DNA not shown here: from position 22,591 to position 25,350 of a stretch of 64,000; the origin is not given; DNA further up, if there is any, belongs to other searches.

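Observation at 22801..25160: Integrin-alpha-like seven-blade FG-GAP beta-propeller embedded in the giant fibre protein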

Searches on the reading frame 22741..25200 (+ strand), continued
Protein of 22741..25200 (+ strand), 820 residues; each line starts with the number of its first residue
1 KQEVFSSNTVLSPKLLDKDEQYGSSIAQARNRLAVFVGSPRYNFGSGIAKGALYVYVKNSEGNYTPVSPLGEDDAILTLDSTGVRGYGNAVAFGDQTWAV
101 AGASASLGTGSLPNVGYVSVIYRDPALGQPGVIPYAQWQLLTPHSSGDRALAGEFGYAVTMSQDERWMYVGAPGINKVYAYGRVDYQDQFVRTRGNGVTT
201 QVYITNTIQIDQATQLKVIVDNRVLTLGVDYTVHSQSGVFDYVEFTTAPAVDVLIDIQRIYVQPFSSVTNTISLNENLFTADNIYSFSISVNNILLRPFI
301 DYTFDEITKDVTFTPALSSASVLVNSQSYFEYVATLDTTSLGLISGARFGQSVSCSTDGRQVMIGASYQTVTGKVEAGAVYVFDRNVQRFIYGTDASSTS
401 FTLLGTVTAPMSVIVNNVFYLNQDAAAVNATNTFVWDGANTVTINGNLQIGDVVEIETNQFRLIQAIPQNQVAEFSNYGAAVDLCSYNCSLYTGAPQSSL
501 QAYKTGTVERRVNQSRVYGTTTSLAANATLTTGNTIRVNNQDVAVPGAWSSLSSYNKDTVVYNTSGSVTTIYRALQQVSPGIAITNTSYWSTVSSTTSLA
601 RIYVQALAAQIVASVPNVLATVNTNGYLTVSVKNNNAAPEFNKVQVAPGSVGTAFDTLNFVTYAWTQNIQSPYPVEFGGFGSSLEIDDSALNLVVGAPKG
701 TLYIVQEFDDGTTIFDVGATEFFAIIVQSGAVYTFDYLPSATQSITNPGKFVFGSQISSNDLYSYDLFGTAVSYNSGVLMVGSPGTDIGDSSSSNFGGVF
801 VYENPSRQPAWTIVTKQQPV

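Call 73: search_protein_families(library=pfam, proteins=[L005:10001-12733:+, L013:10001-12745:+, L010:10001-12484:+, P0013, P0015, P0017, P0002], max_evalue=0.01)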
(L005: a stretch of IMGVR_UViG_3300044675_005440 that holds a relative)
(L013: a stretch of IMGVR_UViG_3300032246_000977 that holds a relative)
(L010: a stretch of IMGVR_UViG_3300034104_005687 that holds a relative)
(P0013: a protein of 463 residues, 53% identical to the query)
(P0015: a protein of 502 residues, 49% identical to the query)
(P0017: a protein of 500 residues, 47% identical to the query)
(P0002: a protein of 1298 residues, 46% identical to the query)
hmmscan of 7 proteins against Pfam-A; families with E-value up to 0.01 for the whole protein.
L005:10001-12733:+ (911 aa): 2 families
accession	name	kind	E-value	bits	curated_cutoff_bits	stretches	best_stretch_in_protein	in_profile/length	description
PF14312.12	FG-GAP_2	-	9.9e-17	61.3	23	2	431-477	6-49/49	FG-GAP repeat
PF01839.29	FG-GAP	-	0.00024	21.3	22.1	0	35-56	18-37/37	FG-GAP repeat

L013:10001-12745:+ (915 aa): 1 family
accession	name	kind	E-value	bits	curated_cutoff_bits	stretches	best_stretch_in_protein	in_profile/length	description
PF14312.12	FG-GAP_2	-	8.9e-10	39.1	23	1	118-162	4-49/49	FG-GAP repeat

L010:10001-12484:+ (828 aa): 2 families
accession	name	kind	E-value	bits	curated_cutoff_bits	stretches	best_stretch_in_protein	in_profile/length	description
PF14312.12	FG-GAP_2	-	6.7e-11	42.7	23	0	394-445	1-49/49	FG-GAP repeat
PF03906.20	Phage_T7_tail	-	0.0011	19.1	25.2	0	313-389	2-70/157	Phage T7 tail fibre protein, N-terminal domain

P0013 (463 aa): 1 family
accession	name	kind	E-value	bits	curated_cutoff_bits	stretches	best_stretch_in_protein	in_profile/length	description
PF14312.12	FG-GAP_2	-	0.00037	21.1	23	0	295-319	14-36/49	FG-GAP repeat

P0015 (502 aa): 1 family
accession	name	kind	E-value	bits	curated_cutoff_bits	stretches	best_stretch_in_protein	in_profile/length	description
PF03906.20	Phage_T7_tail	-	0.00027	21.1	25.2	0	46-101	13-65/157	Phage T7 tail fibre protein, N-terminal domain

P0017 (500 aa): 2 families
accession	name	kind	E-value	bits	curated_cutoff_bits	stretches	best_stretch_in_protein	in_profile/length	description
PF14312.12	FG-GAP_2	-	7.6e-05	23.3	23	0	251-277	14-38/49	FG-GAP repeat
PF03906.20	Phage_T7_tail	-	0.0011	19.1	25.2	1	294-358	12-73/157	Phage T7 tail fibre protein, N-terminal domain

P0002 (1298 aa): 2 families
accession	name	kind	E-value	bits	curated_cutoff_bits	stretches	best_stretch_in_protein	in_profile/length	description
PF07196.18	Flagellin_IN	-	8.1e-05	23.2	22.7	1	685-732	1-53/55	Flagellin hook IN motif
PF14312.12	FG-GAP_2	-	0.00014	22.4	23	1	494-532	14-49/49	FG-GAP repeat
